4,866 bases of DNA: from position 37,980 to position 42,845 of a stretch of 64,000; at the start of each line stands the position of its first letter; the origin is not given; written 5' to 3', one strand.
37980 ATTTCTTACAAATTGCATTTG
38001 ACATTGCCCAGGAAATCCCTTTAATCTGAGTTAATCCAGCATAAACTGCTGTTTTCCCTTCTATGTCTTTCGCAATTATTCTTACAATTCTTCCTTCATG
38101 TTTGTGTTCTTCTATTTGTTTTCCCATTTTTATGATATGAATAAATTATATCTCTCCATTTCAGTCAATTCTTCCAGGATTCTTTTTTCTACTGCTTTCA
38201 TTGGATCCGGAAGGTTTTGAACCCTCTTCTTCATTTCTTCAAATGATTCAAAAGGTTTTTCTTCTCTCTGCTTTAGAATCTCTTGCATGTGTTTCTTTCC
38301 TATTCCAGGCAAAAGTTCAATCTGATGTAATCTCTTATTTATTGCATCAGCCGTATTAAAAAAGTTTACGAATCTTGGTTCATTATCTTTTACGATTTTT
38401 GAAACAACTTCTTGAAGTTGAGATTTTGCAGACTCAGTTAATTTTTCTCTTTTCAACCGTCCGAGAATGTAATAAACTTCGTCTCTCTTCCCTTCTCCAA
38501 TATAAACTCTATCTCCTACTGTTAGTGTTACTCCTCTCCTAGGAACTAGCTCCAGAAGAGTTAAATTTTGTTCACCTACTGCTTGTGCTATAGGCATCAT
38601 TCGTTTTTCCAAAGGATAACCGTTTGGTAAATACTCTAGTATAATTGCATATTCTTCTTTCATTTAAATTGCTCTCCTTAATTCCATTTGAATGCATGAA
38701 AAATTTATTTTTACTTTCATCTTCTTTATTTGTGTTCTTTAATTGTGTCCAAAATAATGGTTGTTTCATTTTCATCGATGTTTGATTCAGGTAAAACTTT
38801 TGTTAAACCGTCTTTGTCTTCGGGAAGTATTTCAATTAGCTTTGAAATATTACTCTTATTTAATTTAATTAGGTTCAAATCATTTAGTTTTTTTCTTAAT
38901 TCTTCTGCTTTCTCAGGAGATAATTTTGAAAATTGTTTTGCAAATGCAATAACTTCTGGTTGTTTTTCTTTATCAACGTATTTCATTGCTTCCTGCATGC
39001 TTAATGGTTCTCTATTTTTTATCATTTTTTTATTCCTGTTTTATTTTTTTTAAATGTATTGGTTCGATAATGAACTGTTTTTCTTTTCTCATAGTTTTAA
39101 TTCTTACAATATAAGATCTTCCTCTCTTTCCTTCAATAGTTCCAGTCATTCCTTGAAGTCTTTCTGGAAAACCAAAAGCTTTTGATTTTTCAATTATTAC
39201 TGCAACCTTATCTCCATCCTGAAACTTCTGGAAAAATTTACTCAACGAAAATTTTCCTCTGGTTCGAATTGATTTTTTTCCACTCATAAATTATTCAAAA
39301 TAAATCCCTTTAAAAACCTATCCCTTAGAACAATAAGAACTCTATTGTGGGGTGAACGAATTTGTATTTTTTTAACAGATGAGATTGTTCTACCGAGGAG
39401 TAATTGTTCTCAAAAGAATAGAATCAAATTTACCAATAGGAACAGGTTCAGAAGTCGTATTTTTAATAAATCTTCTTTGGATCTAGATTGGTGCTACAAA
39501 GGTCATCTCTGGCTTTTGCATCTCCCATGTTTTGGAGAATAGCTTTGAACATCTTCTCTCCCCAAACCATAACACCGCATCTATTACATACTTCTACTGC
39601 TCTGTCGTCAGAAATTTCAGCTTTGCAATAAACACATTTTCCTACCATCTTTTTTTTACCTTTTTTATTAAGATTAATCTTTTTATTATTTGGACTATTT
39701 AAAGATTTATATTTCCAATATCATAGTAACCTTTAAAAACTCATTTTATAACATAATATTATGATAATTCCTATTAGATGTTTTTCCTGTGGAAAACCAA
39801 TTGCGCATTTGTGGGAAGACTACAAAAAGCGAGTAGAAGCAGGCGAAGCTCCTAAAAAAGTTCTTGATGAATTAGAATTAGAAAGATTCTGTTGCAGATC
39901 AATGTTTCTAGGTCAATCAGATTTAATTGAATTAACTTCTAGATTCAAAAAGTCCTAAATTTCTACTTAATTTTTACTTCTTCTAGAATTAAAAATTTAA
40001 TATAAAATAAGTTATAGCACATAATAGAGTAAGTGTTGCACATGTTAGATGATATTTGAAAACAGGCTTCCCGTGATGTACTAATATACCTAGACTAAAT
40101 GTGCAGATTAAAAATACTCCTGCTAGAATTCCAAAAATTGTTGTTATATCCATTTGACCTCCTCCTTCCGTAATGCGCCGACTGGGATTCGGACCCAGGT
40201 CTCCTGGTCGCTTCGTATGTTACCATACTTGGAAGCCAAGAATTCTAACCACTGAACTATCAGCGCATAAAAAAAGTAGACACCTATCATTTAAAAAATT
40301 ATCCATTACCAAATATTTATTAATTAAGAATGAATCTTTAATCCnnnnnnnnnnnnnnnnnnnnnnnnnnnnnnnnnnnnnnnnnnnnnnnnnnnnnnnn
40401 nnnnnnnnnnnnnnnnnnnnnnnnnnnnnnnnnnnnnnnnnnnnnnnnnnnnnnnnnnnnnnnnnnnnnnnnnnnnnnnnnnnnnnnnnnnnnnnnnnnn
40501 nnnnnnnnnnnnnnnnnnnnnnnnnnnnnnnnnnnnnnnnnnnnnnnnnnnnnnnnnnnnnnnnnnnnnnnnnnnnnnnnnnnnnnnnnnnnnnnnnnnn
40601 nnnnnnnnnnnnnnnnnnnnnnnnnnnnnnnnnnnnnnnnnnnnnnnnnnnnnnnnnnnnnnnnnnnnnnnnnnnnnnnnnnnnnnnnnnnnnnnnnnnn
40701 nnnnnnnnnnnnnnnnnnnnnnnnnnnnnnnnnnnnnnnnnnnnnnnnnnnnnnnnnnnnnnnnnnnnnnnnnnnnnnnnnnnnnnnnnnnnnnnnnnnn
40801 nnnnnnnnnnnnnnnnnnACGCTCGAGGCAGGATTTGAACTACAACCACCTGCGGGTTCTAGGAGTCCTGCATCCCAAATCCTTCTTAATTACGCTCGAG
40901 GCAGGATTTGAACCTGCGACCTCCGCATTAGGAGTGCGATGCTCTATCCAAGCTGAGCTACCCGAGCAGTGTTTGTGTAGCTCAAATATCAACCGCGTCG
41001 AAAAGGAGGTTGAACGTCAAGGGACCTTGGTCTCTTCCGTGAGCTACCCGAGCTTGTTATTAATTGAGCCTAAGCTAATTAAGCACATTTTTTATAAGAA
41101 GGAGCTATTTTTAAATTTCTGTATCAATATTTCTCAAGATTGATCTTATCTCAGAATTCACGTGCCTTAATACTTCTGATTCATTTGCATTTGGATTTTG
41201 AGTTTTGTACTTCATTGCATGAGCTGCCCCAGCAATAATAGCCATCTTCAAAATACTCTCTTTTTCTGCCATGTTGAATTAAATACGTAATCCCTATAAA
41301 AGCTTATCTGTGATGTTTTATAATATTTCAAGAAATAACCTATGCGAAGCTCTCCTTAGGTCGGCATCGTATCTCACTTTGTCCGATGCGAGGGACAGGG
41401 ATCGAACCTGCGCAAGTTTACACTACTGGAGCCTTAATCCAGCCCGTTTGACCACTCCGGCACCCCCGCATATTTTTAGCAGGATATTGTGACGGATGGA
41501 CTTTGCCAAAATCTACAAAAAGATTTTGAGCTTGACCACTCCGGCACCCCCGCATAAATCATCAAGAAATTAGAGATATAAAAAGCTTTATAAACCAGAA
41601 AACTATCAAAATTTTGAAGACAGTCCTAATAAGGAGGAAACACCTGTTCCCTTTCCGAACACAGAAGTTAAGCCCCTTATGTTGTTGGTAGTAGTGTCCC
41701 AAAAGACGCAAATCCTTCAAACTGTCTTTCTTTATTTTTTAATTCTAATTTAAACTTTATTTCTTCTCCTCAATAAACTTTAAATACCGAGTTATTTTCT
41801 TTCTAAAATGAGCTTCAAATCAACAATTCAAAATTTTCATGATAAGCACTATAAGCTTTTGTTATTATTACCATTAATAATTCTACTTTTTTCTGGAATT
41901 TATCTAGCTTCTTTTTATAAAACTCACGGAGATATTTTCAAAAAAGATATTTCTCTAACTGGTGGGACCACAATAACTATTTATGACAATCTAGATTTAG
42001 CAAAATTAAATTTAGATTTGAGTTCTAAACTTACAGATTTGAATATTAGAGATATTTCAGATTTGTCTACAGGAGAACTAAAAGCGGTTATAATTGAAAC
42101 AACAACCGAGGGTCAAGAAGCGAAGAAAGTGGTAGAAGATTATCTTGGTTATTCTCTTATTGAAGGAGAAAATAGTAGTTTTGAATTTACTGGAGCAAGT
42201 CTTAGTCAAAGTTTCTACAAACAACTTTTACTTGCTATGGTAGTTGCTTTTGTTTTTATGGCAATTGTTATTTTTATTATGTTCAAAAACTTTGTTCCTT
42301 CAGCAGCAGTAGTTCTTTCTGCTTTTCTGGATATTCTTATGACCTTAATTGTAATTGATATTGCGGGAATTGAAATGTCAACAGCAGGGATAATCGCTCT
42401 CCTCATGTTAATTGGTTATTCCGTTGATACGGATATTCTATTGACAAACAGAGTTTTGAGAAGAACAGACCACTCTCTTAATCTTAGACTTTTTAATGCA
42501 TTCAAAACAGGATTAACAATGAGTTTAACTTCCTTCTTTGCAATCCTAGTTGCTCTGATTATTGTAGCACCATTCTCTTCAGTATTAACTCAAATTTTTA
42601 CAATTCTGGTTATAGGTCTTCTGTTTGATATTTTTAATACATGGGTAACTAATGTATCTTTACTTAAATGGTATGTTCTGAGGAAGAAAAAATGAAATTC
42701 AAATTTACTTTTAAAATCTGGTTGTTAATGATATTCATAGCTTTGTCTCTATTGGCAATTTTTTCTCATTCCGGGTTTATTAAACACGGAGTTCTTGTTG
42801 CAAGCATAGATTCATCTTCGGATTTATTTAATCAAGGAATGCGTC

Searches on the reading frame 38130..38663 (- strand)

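Call 15: search_protein_families(library=ncbifam, max_evalue=0.001, proteins=[window:38130-38663:-])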
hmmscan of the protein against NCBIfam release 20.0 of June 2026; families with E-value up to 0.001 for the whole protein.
window:38130-38663:- (177 aa): 2 families
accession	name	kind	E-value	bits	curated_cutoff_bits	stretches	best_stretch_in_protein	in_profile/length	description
NF001688.0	PRK00448.1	equivalog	8e-05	20.4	873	1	116-175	1384-1444/1445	PolC-type DNA polymerase III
TIGR01405.1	polC_Gram_pos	equivalog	0.00057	17.7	1043.45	1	115-175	1150-1211/1211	DNA polymerase III subunit alpha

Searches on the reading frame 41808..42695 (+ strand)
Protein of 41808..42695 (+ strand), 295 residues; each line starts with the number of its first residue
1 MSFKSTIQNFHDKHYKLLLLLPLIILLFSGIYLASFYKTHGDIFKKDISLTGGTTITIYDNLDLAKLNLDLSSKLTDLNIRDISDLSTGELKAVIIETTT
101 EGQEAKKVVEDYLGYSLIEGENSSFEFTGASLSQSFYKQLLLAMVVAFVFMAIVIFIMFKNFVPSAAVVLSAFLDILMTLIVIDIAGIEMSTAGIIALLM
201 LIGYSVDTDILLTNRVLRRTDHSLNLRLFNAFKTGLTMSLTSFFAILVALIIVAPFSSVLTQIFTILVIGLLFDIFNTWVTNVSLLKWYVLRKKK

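Call 15: search_protein_families(library=ncbifam, max_evalue=0.001, proteins=[window:41808-42695:+])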
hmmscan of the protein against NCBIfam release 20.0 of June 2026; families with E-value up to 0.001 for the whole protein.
window:41808-42695:+ (295 aa): 20 families
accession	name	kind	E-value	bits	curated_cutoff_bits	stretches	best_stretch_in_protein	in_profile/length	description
NF006353.0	PRK08578.1-1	subfamily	1.5e-60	205.1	282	1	13-295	3-280/281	preprotein translocase subunit SecF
NF006354.0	PRK08578.1-2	equivalog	6.3e-57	193.2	353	1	4-294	5-289/296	preprotein translocase subunit SecF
NF041305.1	SecF_Halo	equivalog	3.9e-54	184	420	1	15-291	16-285/289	protein translocase subunit SecF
NF006357.0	PRK08578.2-1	equivalog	8.2e-52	176.7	304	1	13-294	3-278/282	preprotein translocase subunit SecF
NF006356.0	PRK08578.1-4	equivalog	3.1e-51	174.7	330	1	6-294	22-299/302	preprotein translocase subunit SecF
NF006355.0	PRK08578.1-3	equivalog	2.8e-50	171.2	421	1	15-290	16-284/290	preprotein translocase subunit SecF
TIGR00966.2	transloc_SecF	equivalog_domain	8.6e-23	81.2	160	1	13-280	5-270/279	protein translocase subunit SecF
NF009583.0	PRK13024.1-3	subfamily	1.5e-14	53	721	1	35-289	477-733/755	protein translocase subunit SecDF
TIGR00916.1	2A0604s01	subfamily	2.1e-11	43.9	148.6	1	121-276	71-228/231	SecD/SecF family protein translocase subunit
NF011315.0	PRK14726.1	equivalog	3.6e-11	41.9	1249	1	31-278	563-816/855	protein translocase subunit SecDF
NF009582.0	PRK13024.1-2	equivalog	5.3e-10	37.9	723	1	12-278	523-813/859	protein translocase subunit SecDF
NF046001.1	SecDF_plasm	equivalog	3.1e-08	32.2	500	1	11-288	539-841/878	protein translocase subunit SecDF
NF009584.0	PRK13024.1-4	equivalog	6e-08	31.5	1171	1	13-294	455-734/759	protein translocase subunit SecDF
NF006218.0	PRK08343.1-4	subfamily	3.5e-07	29.4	383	1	130-278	232-377/392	preprotein translocase subunit SecD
NF009581.0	PRK13024.1-1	equivalog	4.8e-07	28.3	1058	1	45-294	479-732/752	protein translocase subunit SecDF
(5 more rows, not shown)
